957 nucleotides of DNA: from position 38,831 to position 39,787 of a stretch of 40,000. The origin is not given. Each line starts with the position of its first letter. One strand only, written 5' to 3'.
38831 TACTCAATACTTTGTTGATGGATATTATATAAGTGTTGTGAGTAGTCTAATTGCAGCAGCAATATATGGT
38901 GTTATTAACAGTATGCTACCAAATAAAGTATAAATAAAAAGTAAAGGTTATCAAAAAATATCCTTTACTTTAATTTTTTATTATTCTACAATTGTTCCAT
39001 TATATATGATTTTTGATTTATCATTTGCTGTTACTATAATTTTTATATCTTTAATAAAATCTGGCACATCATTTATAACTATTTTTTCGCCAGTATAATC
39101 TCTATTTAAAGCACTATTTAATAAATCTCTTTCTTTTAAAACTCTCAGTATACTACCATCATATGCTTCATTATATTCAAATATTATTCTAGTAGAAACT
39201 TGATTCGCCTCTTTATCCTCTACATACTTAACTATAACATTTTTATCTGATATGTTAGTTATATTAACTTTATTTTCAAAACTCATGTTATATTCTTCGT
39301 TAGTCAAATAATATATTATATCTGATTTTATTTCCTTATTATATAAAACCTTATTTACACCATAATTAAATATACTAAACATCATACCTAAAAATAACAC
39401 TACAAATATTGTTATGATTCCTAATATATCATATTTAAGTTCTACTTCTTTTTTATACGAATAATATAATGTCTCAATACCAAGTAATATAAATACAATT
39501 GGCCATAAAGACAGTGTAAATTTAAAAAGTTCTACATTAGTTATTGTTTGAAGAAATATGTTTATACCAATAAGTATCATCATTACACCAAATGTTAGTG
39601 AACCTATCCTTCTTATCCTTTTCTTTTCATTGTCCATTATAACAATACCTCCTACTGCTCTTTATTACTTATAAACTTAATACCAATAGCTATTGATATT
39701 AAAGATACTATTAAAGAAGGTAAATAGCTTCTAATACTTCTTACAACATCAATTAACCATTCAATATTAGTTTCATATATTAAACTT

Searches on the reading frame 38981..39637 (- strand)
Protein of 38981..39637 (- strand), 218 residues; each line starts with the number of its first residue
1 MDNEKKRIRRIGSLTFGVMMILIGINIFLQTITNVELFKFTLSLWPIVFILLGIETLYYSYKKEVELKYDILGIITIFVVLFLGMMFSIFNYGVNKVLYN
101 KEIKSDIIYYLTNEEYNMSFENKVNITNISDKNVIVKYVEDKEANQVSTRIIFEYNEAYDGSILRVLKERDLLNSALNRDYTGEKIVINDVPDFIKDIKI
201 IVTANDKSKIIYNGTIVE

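Call 17: search_protein_families(library=pfam, proteins=[window:38981-39637:-], max_evalue=0.001)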
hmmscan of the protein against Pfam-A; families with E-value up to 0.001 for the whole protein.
window:38981-39637:- (218 aa): 1 family
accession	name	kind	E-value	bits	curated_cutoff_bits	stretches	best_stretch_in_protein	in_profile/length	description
PF22570.1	LiaF-TM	-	1.7e-06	29.2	27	1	16-93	2-73/98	LiaF transmembrane domain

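Call 94: search_protein_families(library=ncbifam, proteins=[window:38981-39637:-], max_evalue=0.001)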
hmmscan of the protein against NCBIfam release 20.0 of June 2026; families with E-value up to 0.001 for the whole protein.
window:38981-39637:- (218 aa): 0 families
